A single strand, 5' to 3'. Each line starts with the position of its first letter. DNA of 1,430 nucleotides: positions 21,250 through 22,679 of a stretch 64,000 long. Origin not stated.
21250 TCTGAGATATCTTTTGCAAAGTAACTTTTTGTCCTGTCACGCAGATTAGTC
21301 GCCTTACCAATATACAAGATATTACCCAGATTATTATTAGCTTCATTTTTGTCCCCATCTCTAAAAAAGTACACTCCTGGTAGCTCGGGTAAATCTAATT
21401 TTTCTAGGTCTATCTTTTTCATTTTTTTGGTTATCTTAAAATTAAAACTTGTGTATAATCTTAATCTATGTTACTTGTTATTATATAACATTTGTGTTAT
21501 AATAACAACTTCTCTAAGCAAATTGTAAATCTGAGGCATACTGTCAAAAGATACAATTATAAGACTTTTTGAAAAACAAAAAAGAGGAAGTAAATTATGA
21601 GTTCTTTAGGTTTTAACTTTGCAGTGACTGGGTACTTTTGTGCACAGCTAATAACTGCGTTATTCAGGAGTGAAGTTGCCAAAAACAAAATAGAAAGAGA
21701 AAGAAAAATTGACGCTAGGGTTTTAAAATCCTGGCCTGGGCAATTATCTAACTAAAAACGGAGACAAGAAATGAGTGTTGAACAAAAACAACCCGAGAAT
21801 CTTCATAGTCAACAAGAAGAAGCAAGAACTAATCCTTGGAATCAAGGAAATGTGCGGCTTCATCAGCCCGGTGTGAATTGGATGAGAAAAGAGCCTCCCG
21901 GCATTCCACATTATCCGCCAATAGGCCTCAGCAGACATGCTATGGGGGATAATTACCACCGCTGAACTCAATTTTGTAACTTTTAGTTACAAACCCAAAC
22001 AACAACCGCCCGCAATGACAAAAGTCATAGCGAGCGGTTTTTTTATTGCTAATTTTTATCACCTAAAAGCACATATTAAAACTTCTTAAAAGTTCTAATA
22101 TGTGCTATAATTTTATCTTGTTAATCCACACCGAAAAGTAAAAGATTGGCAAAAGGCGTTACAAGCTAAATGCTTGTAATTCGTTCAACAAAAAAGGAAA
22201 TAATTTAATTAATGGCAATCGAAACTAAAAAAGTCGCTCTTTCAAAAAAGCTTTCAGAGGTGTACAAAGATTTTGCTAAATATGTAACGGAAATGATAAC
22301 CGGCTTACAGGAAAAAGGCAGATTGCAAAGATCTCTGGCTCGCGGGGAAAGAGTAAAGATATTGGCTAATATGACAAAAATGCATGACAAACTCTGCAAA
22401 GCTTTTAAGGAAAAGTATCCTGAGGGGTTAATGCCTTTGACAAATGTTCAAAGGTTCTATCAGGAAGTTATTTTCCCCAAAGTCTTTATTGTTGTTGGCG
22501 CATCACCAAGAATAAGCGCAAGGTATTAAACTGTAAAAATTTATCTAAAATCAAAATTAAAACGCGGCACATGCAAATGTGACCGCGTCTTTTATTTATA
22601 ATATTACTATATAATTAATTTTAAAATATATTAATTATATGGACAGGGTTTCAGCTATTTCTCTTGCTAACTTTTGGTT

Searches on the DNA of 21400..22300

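Call 52: search_rna_families(source=window, start=21400, end=22300, threshold=evalue, max_evalue=1)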
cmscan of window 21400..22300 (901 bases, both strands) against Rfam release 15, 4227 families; matches with E-value up to 1: 6.
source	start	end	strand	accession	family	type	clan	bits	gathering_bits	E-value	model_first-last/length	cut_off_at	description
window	22092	22209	-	RF01223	snR13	Gene; snRNA; snoRNA; CD-box;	CL00045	21.5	47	0.48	1-124/124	no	Small nucleolar RNA snR13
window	21980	22118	+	RF03532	SQ2397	Cis-reg;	-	20.4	100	0.48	1-243/243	no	Cis-regulator of HTH transcription factor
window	22068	22106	-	RF03940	MIR9563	Gene; miRNA;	-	19.8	90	0.73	1-127/127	no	MIR9563 microRNA precursor family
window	22061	22112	-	RF03652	mir-2329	Gene; miRNA;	-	19.2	90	0.82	1-66/66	no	mir-2329 microRNA precursor family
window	21997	22074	-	RF02063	STnc350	Gene; sRNA;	-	19.2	60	0.92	1-68/68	no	Salmonella enterica sRNA STnc350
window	22064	22109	-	RF04097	MIR2630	Gene; miRNA;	-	18.8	144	0.42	1-229/229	no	MIR2630 microRNA precursor family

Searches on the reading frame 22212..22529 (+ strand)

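Call 68: search_protein_families(library=pfam, proteins=[window:22212-22529:+], max_evalue=0.01)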
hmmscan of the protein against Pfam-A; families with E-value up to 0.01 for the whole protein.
window:22212-22529:+ (105 aa): 1 family
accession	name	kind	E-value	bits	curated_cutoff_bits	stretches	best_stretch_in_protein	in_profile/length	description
PF08822.17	DUF1804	-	0.0041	17.5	29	1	14-71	68-121/164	Protein of unknown function (DUF1804)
